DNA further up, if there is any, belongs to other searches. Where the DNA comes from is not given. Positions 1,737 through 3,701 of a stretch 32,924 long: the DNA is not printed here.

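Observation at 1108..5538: FeeM-like acyltransferase operon with two carboxylate-activating enzymes and an amidohydrolase, next to PEP-CTERM/EPS genes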

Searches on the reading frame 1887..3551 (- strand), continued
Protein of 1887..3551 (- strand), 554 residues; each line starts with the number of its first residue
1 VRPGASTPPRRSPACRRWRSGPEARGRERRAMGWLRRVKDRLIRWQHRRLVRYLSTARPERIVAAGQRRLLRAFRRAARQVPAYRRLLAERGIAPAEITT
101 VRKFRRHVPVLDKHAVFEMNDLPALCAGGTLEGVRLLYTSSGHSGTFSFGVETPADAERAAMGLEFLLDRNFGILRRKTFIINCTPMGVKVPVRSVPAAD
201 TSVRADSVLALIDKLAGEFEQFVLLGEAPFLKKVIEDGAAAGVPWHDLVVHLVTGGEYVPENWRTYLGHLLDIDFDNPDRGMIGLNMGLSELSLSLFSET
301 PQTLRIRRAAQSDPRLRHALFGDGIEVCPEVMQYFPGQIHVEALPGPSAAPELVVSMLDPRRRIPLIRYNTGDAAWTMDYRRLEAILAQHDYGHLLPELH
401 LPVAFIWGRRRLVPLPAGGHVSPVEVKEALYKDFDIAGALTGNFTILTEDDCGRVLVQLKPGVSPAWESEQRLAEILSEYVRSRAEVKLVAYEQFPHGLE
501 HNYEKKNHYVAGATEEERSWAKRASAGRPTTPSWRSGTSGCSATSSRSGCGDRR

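Call 88: search_protein_families(library=ncbifam, proteins=[L081:16867-18498:+, L050:82-921:-, L050:4938-5684:+, L038:8737-9960:+, L078:822-2321:-, L025:5797-6804:+, L052:4589-5452:-, L034:5655-8474:+, L013:6564-8747:-], max_evalue=0.001)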
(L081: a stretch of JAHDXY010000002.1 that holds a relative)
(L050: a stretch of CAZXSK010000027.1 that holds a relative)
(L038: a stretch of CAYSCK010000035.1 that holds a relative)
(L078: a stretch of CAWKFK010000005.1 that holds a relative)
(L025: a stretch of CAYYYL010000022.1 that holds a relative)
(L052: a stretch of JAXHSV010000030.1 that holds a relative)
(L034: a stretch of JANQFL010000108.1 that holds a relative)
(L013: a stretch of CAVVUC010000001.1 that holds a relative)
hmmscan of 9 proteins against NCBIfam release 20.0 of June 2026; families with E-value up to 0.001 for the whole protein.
L081:16867-18498:+ (543 aa): 5 families
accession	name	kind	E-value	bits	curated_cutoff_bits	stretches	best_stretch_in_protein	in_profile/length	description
TIGR03007.1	pepcterm_ChnLen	equivalog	4e-161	536.6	278.85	1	8-534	3-495/498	XrtA system polysaccharide chain length determinant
TIGR01005.1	eps_transp_fam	subfamily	3.7e-10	38.6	411.7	1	345-499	327-477/754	exopolysaccharide transport protein family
NF008568.0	PRK11519.1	equivalog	3.9e-10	38.6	1068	1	380-475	356-447/720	tyrosine-protein kinase Wzc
TIGR03017.1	EpsF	equivalog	1.4e-09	37.2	422.75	1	25-230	18-236/444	chain length determinant protein EpsF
NF007350.0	PRK09841.1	equivalog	4.9e-05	21.6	1248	1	376-477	352-453/726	tyrosine-protein kinase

L050:82-921:- (279 aa): 11 families
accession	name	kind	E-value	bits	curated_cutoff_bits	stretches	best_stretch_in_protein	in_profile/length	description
TIGR03018.1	pepcterm_TyrKin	hypoth_equivalog_domain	8.9e-37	126.4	230.65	1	72-257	9-201/207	XrtA-associated tyrosine autokinase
TIGR01007.1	eps_fam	subfamily_domain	4.1e-34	117.9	108.05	1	76-277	1-201/204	polysaccharide biosynthesis tyrosine autokinase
NF008568.0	PRK11519.1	equivalog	1.2e-30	106.4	1068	1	71-265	503-696/720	tyrosine-protein kinase Wzc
NF007350.0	PRK09841.1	equivalog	6.3e-28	97.3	1248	1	73-265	510-701/726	tyrosine-protein kinase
TIGR03029.1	EpsG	equivalog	3.3e-27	95.3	313.8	1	64-265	73-273/274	chain length determinant protein tyrosine kinase EpsG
TIGR01005.1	eps_transp_fam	subfamily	6e-23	80.9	411.7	1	75-265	527-716/754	exopolysaccharide transport protein family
TIGR01968.1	minD_bact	equivalog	1e-13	51.3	212.9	1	97-257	5-163/261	septum site-determining protein MinD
TIGR01969.1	minD_arch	subfamily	1.3e-10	40.9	201.75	1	97-235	4-138/251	cell division ATPase MinD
NF008079.0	PRK10818.1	equivalog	1.7e-07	30.8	508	1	96-234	5-142/270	septum site-determining protein MinD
NF041546.1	ParA_partition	equivalog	1.8e-05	24.4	180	0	190-256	62-127/203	ParA family partition ATPase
TIGR03815.1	CpaE_hom_Actino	equivalog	0.00013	21.2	154.45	1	98-216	116-234/340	septum site-determining protein Ssd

L050:4938-5684:+ (248 aa): 0 families

L038:8737-9960:+ (407 aa): 0 families

L078:822-2321:- (499 aa): 0 families

L025:5797-6804:+ (335 aa): 8 families
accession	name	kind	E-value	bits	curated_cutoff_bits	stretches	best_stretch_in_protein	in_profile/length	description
TIGR02442.1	Cob-chelat-sub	hypoth_equivalog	1.1e-15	57.2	779.45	1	121-311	131-314/641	putative cobaltochelatase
TIGR02031.1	BchD-ChlD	equivalog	1e-14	54.2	499.55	1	119-312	93-276/608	magnesium chelatase ATPase subunit D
TIGR02640.1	gas_vesic_GvpN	equivalog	2.5e-06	27.2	266.8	1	121-212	109-204/262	gas vesicle protein GvpN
TIGR00764.1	lon_rel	equivalog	1.6e-05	23.7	516.6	0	36-79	19-62/608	ATP-dependent protease LonB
TIGR02030.1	BchI-ChlI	equivalog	4.7e-05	22.7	466.95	1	120-316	134-323/337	magnesium chelatase ATPase subunit I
NF047784.1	MadB_ATPase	equivalog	0.00025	20.3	475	0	120-214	141-226/298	MadB family AAA-type ATPase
NF000169.2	ABCF_Sal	exception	0.00088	18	725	0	36-138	323-418/542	Sal family ABC-F type ribosomal protection protein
TIGR02639.1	ClpA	equivalog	0.001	17.4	993.15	0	14-105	163-248/734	ATP-dependent Clp protease ATP-binding subunit ClpA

L052:4589-5452:- (287 aa): 4 families
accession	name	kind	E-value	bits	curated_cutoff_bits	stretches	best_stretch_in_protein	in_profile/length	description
TIGR03027.2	pepcterm_export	equivalog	3e-21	75.8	180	1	48-171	2-129/169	XrtA/PEP-CTERM system exopolysaccharide export protein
TIGR03028.1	EpsE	equivalog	2e-16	60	262.65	1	48-169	1-123/239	polysaccharide export protein EpsE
NF011658.0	PRK15078.1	subfamily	3.1e-16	59.1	333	1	48-150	84-197/380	polysaccharide export protein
NF041843.1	EpsY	equivalog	7.3e-13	48.2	320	1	13-173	16-177/211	exopolysaccharide export protein EpsY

L034:5655-8474:+ (939 aa): 33 families (the best 25 are shown)
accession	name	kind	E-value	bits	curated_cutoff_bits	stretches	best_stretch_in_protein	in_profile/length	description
TIGR02917.1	PEP_TPR_lipo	equivalog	1.9e-202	674.6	312.2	1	24-917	9-898/899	XrtA/PEP-CTERM system TPR-repeat protein PrsT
NF040959.1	MamA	equivalog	2.1e-51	174.3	200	6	522-682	42-202/204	magnetosome protein MamA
TIGR02521.1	type_IV_pilW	equivalog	1.5e-43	149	154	6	418-581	34-199/234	type IV pilus biogenesis/stability protein PilW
NF033920.0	C39_PA2778_fam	equivalog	6.4e-40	137.2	150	3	753-853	155-255/255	PA2778 family cysteine peptidase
NF052415.1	T3SS_chap_SctY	equivalog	1.5e-38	131.6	70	4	550-646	5-104/106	type III secretion apparatus assembly chaperone SctY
NF033762.1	social_mot_Tgl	equivalog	7e-34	117.3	225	3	521-725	35-242/252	social motility TPR repeat lipoprotein Tgl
NF052400.1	M48_BAM_BepA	equivalog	6.1e-30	104.4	570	4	688-830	308-451/483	beta-barrel assembly-enhancing protease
NF008757.0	PRK11788.1-5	equivalog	4.9e-28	98.4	363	4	157-299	194-336/388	lipopolysaccharide assembly protein LapB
TIGR02795.1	tol_pal_ybgF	equivalog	1.1e-26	93.7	90.1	1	453-551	6-110/119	tol-pal system protein YbgF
TIGR00540.1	TPR_hemY_coli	hypoth_equivalog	3.5e-25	88.6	142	4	541-678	251-384/385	heme biosynthesis-associated TPR protein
NF033758.1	gliding_GltE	equivalog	3e-24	85.8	225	2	490-711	93-314/411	adventurous gliding motility TPR repeat lipoprotein GltE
TIGR02552.1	LcrH_SycD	equivalog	1.1e-23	83.5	104.8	0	786-885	16-115/136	SycD/LcrH family type III secretion system chaperone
TIGR03939.1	PGA_TPR_OMP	equivalog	8.2e-22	77.2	366.65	2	633-807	67-243/800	poly-beta-1,6 N-acetyl-D-glucosamine export porin PgaA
NF047371.1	FlcA_CTERM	equivalog_domain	3.6e-19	68.7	300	0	480-579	433-535/646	periplasmic flagellar collar protein FlcA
TIGR00990.1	3a0801s09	subfamily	6.2e-19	68.1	757.25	2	465-643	317-491/615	mitochondrial import receptor subunit TOM70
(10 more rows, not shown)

L013:6564-8747:- (727 aa): 24 families
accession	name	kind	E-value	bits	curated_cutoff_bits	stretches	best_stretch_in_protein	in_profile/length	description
NF009709.0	PRK13238.1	subfamily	2.9e-78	263.7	285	1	307-712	22-449/463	tryptophanase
TIGR02618.1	tyr_phenol_ly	equivalog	4.7e-73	246.6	720.7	1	306-712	14-440/450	tyrosine phenol-lyase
NF053783.1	TphnTnaApg1401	equivalog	5.8e-60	203.5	750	1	336-703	49-435/457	tryptophanase TnaA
TIGR02617.1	tnaA_trp_ase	equivalog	7.6e-58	196.6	825.8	1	312-708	23-451/467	tryptophanase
NF006077.0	PRK08223.1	equivalog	8.2e-46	156.3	266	1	23-183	12-171/296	hypothetical protein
NF011424.0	PRK14851.1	subfamily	4.5e-32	110.9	1170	1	14-183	18-186/679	hypothetical protein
NF011425.0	PRK14852.1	equivalog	1.8e-31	108.9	1337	1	27-247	320-543/989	hypothetical protein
NF006395.0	PRK08644.1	equivalog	8.6e-19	68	159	1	30-140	21-130/215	sulfur carrier protein ThiS adenylyltransferase ThiF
TIGR02356.1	adenyl_thiF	equivalog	5.6e-18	65.1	275.25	1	29-174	11-153/203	thiazole biosynthesis adenylyltransferase ThiF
NF006444.0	PRK08762.1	equivalog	2e-16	59.6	449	1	29-173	137-278/387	molybdopterin-synthase adenylyltransferase MoeB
TIGR02354.1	thiF_fam2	equivalog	2.1e-16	60.4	152.2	1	30-148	12-129/200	thiamine biosynthesis protein ThiF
NF006204.0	PRK08328.1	equivalog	5.1e-16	59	339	1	20-140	8-129/231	hypothetical protein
NF011696.0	PRK15116.1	equivalog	1.5e-14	54.4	304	1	18-143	9-135/268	tRNA cyclic N6-threonylcarbamoyladenosine(37) synthase TcdA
NF004281.0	PRK05690.1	subfamily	7e-14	51.6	266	1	19-172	11-162/250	molybdopterin-synthase adenylyltransferase MoeB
NF004111.0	PRK05600.1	equivalog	4.4e-13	49.1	437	1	29-139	31-141/371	ThiF family adenylyltransferase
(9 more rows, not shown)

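Call 89: search_protein_representatives(alignment_id=A1)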
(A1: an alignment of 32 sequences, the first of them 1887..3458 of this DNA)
Query: 32 sequences, 478 profile positions. Proteins with E-value up to 0.001 (for the whole library): 2611; up to 1e-10: 1396; up to 1e-30: 746. The best 150 are listed.
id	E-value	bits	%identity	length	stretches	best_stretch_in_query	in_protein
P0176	5.2e-193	658.6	-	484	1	1-478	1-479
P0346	4.1e-192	655.7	-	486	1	1-478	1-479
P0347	3.3e-189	646.1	-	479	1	11-478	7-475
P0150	7.5e-189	644.9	-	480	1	14-478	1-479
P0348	3.4e-181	619.7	-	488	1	6-478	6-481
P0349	4.5e-181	619.2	-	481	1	1-478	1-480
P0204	2.8e-178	610.0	-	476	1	13-478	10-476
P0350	1.4e-176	604.4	-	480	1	12-478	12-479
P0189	5.1e-176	602.6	-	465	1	25-478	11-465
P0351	1.3e-173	594.6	-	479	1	1-477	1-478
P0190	1.7e-173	594.3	-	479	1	1-477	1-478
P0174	2.0e-173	594.0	-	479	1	8-478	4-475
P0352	3.4e-173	593.3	-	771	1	4-478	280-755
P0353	4.0e-173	593.0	-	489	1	7-477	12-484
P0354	5.5e-169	579.4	-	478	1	1-478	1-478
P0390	1.5e-137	475.7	-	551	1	7-451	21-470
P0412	1.5e-127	442.8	-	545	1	10-448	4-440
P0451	1.5e-111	390.0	-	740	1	28-477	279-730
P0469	8.7e-107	374.3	-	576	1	30-477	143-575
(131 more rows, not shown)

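Call 91: search_protein_families(library=ncbifam, proteins=[P0352, P0451, P0469, P0390, P0412], max_evalue=0.001)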
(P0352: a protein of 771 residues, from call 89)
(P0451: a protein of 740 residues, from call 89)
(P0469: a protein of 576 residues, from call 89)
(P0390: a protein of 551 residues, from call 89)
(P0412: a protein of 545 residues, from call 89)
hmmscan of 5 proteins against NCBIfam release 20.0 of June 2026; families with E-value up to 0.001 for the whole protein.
P0352 (771 aa): 0 families

P0451 (740 aa): 1 family
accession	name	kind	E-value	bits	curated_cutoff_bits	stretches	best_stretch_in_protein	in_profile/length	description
TIGR03694.1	exosort_acyl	subfamily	3.3e-43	147.8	111.95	1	16-223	7-220/241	PEP-CTERM/exosortase system-associated acyltransferase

P0469 (576 aa): 5 families
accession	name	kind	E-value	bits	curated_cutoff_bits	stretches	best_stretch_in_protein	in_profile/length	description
TIGR02155.1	PA_CoA_ligase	equivalog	2.4e-09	36.3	646.3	1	417-501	268-338/422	phenylacetate--CoA ligase PaaK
NF045666.1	DVU1553_fam_AMP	equivalog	4.9e-09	35.7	300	1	418-452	280-313/331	DVU_1553 family AMP-dependent CoA ligase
NF053551.1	FlxY_rubin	equivalog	4.1e-06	25.8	520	0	142-241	7-102/424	flexirubin biosynthesis putative acyl-CoA ligase FlxY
NF041878.1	paak_haloarch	equivalog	9.5e-06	24.4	700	0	140-197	9-65/427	phenylacetate--CoA ligase PaaK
NF011418.0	PRK14845.1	equivalog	0.00048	18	756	1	24-57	98-134/1049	translation initiation factor IF-2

P0390 (551 aa): 4 families
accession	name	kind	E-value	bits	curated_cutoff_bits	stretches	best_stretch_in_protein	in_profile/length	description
TIGR02155.1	PA_CoA_ligase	equivalog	1.4e-10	40.3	646.3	1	41-128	4-88/422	phenylacetate--CoA ligase PaaK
NF041878.1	paak_haloarch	equivalog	4.5e-09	35.4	700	1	38-128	6-93/427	phenylacetate--CoA ligase PaaK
NF045666.1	DVU1553_fam_AMP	equivalog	2.8e-07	29.9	300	1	331-370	279-317/331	DVU_1553 family AMP-dependent CoA ligase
NF053551.1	FlxY_rubin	equivalog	9.8e-07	27.8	520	0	330-371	270-308/424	flexirubin biosynthesis putative acyl-CoA ligase FlxY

P0412 (545 aa): 4 families
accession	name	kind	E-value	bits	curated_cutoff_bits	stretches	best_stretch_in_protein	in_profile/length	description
TIGR02155.1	PA_CoA_ligase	equivalog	3.4e-08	32.4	646.3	0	42-105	26-86/422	phenylacetate--CoA ligase PaaK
NF053551.1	FlxY_rubin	equivalog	1.2e-06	27.5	520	0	313-344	274-304/424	flexirubin biosynthesis putative acyl-CoA ligase FlxY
NF041878.1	paak_haloarch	equivalog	3.4e-06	25.9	700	0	25-104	13-90/427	phenylacetate--CoA ligase PaaK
NF045666.1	DVU1553_fam_AMP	equivalog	0.00066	18.9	300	0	305-344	268-312/331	DVU_1553 family AMP-dependent CoA ligase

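Call 97: find_encoding_contigs(protein=P0451, flank=4000, max_places=2)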
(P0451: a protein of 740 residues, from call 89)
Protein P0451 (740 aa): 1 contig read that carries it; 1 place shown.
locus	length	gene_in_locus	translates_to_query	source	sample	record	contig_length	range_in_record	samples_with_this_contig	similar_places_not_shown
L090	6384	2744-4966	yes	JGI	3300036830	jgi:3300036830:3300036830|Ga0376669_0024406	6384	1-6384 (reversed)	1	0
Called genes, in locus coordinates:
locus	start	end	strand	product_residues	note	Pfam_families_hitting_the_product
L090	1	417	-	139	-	?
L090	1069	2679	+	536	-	PF17152:CHASE8, PF00672:HAMP (weak), PF00512:HisKA, PF02518:HATPase_c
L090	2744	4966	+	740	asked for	PF13444:Acetyltransf_5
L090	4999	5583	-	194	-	-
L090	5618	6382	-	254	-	?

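Call 99: search_protein_families(library=padloc, proteins=[window:1887-3458:-], max_evalue=0.001)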
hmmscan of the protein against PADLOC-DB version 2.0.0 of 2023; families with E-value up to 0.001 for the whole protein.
window:1887-3458:- (523 aa): 0 families
